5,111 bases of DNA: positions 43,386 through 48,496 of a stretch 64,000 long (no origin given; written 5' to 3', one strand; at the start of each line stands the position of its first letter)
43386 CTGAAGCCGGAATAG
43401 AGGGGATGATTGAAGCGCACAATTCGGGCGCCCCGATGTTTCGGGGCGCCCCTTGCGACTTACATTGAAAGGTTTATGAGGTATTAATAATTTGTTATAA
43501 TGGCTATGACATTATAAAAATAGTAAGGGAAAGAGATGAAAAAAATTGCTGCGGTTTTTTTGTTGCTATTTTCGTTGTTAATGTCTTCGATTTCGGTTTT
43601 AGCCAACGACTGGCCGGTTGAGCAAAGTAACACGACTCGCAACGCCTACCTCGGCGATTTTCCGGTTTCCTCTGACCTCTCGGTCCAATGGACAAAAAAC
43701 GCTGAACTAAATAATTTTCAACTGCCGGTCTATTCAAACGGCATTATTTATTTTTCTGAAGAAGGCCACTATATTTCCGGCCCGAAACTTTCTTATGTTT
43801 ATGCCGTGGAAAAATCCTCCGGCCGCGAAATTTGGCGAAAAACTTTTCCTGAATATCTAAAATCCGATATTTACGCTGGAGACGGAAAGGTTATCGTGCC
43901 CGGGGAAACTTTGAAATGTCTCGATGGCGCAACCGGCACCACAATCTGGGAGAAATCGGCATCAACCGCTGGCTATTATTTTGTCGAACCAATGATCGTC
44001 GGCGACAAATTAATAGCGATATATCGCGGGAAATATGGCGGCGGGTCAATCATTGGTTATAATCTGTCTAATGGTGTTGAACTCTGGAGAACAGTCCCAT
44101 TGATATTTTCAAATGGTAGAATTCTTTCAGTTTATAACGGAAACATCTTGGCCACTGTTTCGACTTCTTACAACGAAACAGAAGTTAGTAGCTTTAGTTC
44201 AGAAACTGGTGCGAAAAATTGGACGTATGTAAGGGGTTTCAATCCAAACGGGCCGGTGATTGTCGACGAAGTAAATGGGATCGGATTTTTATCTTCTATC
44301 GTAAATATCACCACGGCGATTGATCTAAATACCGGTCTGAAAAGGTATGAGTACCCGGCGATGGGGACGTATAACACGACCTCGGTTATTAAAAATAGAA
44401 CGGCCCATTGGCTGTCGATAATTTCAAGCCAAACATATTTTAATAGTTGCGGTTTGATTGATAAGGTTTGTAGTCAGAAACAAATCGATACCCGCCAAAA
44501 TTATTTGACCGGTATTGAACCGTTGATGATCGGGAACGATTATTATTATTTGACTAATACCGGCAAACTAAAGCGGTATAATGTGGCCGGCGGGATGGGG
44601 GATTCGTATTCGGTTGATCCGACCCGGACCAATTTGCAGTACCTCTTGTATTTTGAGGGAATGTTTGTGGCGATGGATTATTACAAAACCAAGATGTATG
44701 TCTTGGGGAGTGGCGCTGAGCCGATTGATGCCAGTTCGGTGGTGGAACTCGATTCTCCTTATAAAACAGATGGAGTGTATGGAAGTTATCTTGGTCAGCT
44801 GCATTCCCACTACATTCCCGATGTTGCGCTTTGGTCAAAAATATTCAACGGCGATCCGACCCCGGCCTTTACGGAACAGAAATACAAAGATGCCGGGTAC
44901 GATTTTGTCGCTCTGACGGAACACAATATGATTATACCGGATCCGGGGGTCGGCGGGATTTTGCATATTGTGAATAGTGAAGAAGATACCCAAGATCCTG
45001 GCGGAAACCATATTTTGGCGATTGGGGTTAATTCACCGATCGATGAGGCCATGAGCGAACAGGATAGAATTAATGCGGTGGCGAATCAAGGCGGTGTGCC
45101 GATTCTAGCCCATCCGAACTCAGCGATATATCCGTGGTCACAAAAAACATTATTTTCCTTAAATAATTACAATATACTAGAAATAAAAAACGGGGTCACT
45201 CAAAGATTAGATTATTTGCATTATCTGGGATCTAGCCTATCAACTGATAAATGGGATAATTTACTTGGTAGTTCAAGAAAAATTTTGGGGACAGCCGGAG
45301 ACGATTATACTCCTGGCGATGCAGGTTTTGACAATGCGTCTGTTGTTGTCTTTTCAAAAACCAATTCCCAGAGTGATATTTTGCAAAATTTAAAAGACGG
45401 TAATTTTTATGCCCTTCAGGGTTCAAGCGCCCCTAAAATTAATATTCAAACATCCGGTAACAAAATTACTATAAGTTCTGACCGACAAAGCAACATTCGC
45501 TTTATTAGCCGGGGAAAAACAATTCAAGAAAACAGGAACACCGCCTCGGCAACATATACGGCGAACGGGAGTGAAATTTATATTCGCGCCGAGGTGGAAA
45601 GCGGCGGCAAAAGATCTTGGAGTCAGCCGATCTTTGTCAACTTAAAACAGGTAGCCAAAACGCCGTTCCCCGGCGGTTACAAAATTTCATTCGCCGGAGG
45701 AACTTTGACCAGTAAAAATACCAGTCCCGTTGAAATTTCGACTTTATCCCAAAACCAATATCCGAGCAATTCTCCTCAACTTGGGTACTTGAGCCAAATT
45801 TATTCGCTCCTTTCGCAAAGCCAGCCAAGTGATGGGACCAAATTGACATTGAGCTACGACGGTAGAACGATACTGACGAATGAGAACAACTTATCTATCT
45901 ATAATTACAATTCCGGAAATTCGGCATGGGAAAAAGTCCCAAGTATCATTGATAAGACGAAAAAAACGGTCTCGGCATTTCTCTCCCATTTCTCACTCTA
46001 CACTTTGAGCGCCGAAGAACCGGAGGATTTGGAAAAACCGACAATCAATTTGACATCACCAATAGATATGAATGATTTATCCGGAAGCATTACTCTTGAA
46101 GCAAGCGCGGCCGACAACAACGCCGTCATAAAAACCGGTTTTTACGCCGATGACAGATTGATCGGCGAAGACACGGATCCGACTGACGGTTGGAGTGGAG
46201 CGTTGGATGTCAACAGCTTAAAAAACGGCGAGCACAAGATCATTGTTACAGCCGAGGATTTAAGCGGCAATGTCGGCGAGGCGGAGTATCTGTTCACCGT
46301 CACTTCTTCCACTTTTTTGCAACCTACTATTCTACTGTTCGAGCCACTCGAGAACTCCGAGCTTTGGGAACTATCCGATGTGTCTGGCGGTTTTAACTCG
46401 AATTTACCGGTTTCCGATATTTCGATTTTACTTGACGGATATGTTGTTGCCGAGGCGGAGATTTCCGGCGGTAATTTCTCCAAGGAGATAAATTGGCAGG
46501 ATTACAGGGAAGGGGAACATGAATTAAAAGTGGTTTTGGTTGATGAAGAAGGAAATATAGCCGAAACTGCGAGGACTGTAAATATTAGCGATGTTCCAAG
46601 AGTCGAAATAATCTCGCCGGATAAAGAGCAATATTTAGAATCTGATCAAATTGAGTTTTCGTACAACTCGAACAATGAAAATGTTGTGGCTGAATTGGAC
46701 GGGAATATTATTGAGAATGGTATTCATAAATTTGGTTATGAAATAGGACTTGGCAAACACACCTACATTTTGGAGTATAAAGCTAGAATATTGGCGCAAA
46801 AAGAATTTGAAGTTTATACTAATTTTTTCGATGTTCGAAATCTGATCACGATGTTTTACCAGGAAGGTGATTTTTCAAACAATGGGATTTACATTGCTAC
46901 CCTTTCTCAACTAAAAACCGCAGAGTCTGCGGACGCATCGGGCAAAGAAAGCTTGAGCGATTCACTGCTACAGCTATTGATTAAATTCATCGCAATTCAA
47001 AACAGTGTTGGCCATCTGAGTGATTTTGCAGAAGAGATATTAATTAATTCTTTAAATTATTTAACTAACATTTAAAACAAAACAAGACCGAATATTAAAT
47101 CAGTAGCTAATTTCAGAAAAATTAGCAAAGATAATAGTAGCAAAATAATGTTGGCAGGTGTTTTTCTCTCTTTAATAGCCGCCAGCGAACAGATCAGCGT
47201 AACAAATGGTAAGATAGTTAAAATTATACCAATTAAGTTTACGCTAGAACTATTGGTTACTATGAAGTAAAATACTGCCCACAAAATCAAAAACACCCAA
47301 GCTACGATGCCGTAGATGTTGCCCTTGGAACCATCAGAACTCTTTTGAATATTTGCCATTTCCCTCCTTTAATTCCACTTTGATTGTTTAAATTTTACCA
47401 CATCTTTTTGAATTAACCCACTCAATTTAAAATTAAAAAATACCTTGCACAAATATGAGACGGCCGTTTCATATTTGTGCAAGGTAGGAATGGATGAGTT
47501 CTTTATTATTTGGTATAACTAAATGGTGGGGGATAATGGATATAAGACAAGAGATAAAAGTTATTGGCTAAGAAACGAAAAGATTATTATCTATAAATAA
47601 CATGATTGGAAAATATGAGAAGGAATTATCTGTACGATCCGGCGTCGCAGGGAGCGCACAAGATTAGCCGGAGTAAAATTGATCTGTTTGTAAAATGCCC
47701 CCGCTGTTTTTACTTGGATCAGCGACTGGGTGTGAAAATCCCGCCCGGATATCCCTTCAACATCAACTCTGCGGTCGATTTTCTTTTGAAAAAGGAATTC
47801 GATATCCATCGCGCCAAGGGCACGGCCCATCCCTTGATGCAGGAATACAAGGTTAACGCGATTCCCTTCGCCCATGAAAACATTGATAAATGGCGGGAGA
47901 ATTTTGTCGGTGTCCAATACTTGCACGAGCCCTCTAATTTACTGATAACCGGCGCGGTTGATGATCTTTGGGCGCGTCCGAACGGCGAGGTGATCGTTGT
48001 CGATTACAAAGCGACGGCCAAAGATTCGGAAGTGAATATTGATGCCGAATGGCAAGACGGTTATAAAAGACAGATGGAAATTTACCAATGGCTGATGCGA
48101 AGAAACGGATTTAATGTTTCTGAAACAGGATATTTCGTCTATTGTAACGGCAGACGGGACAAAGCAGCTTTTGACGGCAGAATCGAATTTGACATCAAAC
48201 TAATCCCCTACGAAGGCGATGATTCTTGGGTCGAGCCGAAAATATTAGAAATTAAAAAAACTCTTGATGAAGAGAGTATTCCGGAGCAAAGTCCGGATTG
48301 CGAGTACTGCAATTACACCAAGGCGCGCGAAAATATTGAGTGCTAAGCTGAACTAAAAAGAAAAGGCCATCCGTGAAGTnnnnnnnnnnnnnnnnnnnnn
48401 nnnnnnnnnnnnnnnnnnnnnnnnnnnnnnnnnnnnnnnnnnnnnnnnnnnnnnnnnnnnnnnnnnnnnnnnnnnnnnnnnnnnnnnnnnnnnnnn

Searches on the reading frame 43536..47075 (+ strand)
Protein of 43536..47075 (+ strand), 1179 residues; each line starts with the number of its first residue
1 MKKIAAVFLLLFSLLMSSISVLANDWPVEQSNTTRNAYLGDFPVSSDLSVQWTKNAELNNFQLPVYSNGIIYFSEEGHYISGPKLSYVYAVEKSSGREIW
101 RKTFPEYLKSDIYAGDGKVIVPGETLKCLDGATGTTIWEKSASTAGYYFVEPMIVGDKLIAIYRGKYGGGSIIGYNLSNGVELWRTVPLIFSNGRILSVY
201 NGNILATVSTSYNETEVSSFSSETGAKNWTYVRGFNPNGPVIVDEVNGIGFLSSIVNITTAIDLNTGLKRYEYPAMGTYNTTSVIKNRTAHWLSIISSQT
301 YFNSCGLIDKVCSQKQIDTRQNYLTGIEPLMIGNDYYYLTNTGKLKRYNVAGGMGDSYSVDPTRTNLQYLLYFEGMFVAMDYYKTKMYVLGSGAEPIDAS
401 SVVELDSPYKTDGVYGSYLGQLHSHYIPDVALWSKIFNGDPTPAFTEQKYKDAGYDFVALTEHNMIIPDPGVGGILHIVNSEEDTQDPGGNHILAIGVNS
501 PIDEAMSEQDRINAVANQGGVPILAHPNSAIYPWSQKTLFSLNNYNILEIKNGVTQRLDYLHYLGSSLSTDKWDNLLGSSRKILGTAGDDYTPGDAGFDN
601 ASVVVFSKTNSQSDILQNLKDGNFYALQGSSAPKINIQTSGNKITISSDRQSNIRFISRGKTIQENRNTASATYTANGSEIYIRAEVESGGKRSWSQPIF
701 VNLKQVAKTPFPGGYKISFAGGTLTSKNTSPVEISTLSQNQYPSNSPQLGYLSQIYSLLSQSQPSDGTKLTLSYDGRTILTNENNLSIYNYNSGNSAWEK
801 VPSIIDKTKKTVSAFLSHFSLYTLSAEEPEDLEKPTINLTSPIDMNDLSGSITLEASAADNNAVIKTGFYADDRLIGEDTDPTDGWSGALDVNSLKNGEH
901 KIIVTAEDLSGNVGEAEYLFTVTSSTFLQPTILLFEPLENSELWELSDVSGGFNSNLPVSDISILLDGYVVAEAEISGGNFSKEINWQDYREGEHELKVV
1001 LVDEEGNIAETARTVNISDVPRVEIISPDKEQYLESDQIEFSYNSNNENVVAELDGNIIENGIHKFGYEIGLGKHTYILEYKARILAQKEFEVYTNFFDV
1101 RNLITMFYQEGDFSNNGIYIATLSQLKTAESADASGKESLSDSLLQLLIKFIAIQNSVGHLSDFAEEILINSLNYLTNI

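Call 10: search_protein_families(library=pfam, proteins=[window:43536-47075:+], max_evalue=0.01)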
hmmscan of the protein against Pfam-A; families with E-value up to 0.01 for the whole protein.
window:43536-47075:+ (1179 aa): 3 families
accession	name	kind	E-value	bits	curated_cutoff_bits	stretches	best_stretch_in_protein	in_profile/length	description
PF17957.7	Big_7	-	3.9e-13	50.3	24.1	1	835-902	1-68/70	Bacterial Ig domain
PF13360.13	PQQ_2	-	4.9e-13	49.7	27.6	1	75-267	32-227/233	Outer membrane protein assembly factor BamB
PF19077.6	Big_13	-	3.9e-05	24.5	27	0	871-922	48-100/102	Bacterial Ig-like domain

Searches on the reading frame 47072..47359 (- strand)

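Call 10: search_protein_families(library=pfam, proteins=[window:47072-47359:-], max_evalue=0.01)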
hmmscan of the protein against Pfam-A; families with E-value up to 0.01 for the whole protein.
window:47072-47359:- (95 aa): 1 family
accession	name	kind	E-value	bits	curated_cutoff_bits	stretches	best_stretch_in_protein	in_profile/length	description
PF23540.2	DesK_N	-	0.0003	21.4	24.8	1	17-93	13-85/151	DesK N-terminal domain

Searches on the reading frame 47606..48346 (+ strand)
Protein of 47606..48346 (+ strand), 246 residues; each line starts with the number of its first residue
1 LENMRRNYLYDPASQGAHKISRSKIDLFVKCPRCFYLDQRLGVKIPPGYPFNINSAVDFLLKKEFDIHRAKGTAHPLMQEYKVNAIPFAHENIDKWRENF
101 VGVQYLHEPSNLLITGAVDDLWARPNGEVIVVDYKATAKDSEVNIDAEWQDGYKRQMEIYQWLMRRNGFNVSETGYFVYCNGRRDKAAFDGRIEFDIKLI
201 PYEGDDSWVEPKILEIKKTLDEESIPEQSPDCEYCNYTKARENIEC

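Call 10: search_protein_families(library=pfam, proteins=[window:47606-48346:+], max_evalue=0.01)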
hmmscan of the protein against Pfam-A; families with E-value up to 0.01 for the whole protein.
window:47606-48346:+ (246 aa): 2 families
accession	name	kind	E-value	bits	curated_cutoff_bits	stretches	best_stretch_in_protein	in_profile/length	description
PF12705.13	PDDEXK_1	-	2.1e-13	51.2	22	1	96-238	110-243/247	PD-(D/E)XK nuclease superfamily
PF01930.23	Cas_Cas4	-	0.00039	21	22.7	1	120-238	57-155/160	Domain of unknown function DUF83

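Call 36: search_protein_families(library=phrogs, proteins=[window:47606-48346:+], max_evalue=0.01)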
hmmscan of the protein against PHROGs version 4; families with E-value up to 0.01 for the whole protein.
window:47606-48346:+ (246 aa): 4 families
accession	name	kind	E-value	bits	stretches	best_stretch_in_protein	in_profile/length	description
phrog_31195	-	unknown function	1.9e-18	67.9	1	17-243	3-226/232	-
phrog_1674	-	DNA, RNA and nucleotide metabolism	0.00031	21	1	114-242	133-263/276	exonuclease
phrog_1227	-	DNA, RNA and nucleotide metabolism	0.00059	20.2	1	131-244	144-260/268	exonuclease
phrog_1218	-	DNA, RNA and nucleotide metabolism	0.0037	17.5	0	112-180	138-207/364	exonuclease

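Call 37: search_protein_families(library=ncbifam, proteins=[window:47606-48346:+], max_evalue=0.01)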
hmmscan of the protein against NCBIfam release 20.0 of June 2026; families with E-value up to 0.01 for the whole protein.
window:47606-48346:+ (246 aa): 2 families
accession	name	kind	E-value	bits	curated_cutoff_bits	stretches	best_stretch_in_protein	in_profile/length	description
TIGR00372.1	cas4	equivalog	1.5e-08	34.7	65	1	112-238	66-175/180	CRISPR-associated protein Cas4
NF049935.1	cas4g_cas1g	exception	0.0074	14.8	560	0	108-227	69-172/546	CRISPR-associated endonuclease Cas4g/Cas1g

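Call 56: find_homologous_proteins(query=window:47615-48346:+)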
Query window:47615-48346:+ (243 aa): 8000 proteins with E <= 0.001 among 8000 candidates; the best 120 are listed.
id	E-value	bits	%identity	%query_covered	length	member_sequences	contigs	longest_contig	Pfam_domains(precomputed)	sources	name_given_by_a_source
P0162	9.9e-168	574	100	100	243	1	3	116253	PF12705.14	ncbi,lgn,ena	ncbi:MAG: PD-(D/E)XK nuclease family protein [Patescibacteria group bacterium]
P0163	1.1e-147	508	88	100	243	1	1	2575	PF12705.14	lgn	-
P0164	1.7e-116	406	69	97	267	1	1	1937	PF01930.24,PF12705.14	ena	-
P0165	2.8e-116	405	68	95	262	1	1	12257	PF01930.24,PF12705.14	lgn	-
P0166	2.4e-115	402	68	99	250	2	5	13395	PF12705.14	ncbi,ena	-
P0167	6.5e-115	401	67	99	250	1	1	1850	PF12705.14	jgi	-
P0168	8.6e-115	401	66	99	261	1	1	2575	PF12705.14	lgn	-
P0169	1.1e-114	400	69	98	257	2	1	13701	PF12705.14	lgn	-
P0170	1.9e-114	399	67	98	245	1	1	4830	PF01930.24,PF12705.14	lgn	-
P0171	2.5e-114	399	68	97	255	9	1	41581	PF12705.14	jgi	-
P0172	2.9e-114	399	67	99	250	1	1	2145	PF12705.14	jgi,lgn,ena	-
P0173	3.6e-114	399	65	99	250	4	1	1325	PF12705.14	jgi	jgi:CRISPR/Cas system-associated exonuclease Cas4 (RecB family)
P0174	5.6e-114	398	66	99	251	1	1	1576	PF01930.24,PF12705.14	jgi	jgi:CRISPR/Cas system-associated exonuclease Cas4 (RecB family)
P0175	1.6e-113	396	66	99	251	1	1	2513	PF12705.14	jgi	jgi:RecB family exonuclease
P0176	1.7e-113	396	66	99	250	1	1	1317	PF12705.14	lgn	-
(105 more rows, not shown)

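Call 68: find_related_loci(query=window:47615-48346:+, collection=genome_contigs, flank=10000)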
Query window:47615-48346:+ (243 aa) in genome_contigs; peptide patterns used: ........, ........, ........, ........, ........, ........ (x = any residue, [..] = any of these).
599 stretches matched a pattern (row limit reached: there are more); 589 encode a relative of the query (tblastn E <= 1e-3); the best 80 are kept; 80 distinct loci.
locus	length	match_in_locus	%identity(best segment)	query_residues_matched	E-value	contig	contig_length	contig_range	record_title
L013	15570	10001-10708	67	2-237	4e-115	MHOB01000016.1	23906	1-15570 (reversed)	MAG: Candidatus Ryanbacteria bacterium RIFCSPLOWO2_12_FULL_47_9c rifcsplowo2_12_scaffold_16365, whole genome shotgun seq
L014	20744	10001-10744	65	2-242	4e-113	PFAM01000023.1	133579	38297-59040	MAG: Candidatus Falkowbacteria bacterium CG10_big_fil_rev_8_21_14_0_10_37_14 CG10_8_21_14_0.10_scaffold_84_c, whole geno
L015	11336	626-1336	67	2-237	3e-113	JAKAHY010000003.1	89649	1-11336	MAG: bacterium isolate WY3.bin152 NODE_355_length_89649_cov_2.188255, whole genome shotgun sequence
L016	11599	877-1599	64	2-242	1e-112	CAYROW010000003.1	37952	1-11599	MAG TPA_asm: uncultured Gammaproteobacteria bacterium isolate SRP192515_co2_1 genome assembly, contig: NODE_749_length_3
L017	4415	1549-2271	65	2-242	1e-113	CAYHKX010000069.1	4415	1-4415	MAG TPA_asm: uncultured Gammaproteobacteria bacterium isolate ERP119705_co13_645 genome assembly, contig: NODE_25293_len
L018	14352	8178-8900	64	2-243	2e-112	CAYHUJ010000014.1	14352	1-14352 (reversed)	MAG TPA_asm: uncultured Candidatus Saccharibacteria bacterium isolate ERP119705_co16_137 genome assembly, contig: NODE_3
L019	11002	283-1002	66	2-242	2e-112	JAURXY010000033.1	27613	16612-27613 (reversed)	MAG: bacterium isolate E10_metabat.bin.66_sub E10_k141_155449, whole genome shotgun sequence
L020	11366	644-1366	65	2-241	3e-112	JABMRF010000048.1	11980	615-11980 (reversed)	MAG: Candidatus Kuenenbacteria bacterium isolate bin.190 k141_5467538, whole genome shotgun sequence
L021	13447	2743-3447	66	2-236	2e-111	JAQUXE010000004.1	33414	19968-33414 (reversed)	MAG: Candidatus Paceibacterota bacterium isolate STD2_206 NODE_4601_length_33414_cov_150.660468_Sandtown_D2, whole genom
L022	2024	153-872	65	2-241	4e-117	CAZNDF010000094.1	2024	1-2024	MAG TPA_asm: uncultured Gammaproteobacteria bacterium isolate SRP192927_co2_67 genome assembly, contig: NODE_155656_leng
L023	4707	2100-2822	64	2-242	4e-111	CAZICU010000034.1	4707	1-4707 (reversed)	MAG TPA_asm: uncultured Gammaproteobacteria bacterium isolate SRP263991_co2_418 genome assembly, contig: NODE_32714_leng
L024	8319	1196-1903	65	2-237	8e-111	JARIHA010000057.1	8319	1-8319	MAG: Candidatus Taylorbacteria bacterium isolate CullarsAll.DT.40 k141_875711, whole genome shotgun sequence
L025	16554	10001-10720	63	2-242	7e-111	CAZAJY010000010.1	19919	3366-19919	MAG TPA_asm: uncultured Candidatus Saccharibacteria bacterium isolate SRP178699_co1_453 genome assembly, contig: NODE_32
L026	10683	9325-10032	65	2-237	2e-110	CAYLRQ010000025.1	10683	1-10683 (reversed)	MAG TPA_asm: uncultured archaeon isolate binchicken_co355_191 genome assembly, contig: NODE_4304_length_10683_cov_12.605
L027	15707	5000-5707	66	6-242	4e-110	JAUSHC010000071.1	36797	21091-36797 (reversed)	MAG: bacterium isolate E14_metabat.bin.167 E14_k141_173972, whole genome shotgun sequence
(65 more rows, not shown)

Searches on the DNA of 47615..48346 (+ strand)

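Call 88: search_rna_families(sources=[L014, L032, L034, L036, L037, L048, L049], threshold=gathering)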
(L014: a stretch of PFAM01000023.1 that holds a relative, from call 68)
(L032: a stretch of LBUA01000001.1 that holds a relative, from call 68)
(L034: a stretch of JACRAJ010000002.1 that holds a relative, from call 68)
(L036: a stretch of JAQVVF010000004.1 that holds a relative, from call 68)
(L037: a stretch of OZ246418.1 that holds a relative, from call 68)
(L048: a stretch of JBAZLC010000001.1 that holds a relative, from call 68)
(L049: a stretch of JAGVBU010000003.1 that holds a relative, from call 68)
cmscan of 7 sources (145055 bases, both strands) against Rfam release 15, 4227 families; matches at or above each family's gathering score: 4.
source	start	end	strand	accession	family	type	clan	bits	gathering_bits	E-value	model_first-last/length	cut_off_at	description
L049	18544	20723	+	RF02541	LSU_rRNA_bacteria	Gene; rRNA;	CL00112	1466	50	0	1-1931/2925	3'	Bacterial large subunit ribosomal RNA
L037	12053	12125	-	RF00005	tRNA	Gene; tRNA;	CL00001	61.6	29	1.4e-10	1-71/71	no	tRNA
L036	13513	13583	+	RF00005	tRNA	Gene; tRNA;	CL00001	58.2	29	1.3e-09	1-71/71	no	tRNA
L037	12936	13007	+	RF00005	tRNA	Gene; tRNA;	CL00001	58.1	29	1.3e-09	1-71/71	no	tRNA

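Call 89: search_rna_families(sources=[L050, L051, L054, L055, L057, L062, L063], threshold=gathering)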
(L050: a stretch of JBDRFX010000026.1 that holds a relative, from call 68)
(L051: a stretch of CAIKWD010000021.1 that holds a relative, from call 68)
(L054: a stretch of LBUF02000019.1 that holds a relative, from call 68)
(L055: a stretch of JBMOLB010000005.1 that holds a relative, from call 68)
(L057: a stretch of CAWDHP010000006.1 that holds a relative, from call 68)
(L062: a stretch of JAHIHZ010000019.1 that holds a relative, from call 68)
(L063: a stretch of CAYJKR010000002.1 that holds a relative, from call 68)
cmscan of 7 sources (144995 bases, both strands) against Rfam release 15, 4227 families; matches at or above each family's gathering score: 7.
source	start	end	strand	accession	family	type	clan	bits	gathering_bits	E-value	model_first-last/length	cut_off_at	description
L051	13306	13648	-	RF00010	RNaseP_bact_a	Gene; ribozyme;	CL00002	129.1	100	7.2e-39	1-367/367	no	Bacterial RNase P class A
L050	9540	9611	+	RF00005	tRNA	Gene; tRNA;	CL00001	72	29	1.9e-13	1-71/71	no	tRNA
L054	7103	7176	+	RF00005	tRNA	Gene; tRNA;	CL00001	67.6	29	3.3e-12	1-71/71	no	tRNA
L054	5963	6034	+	RF00005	tRNA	Gene; tRNA;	CL00001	66.6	29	6e-12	1-71/71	no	tRNA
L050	429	501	+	RF00005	tRNA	Gene; tRNA;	CL00001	65.4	29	1.3e-11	1-71/71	no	tRNA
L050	768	838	+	RF00005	tRNA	Gene; tRNA;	CL00001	59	29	7.5e-10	1-71/71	no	tRNA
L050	338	421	+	RF00005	tRNA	Gene; tRNA;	CL00001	56.5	29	3.7e-09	1-71/71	no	tRNA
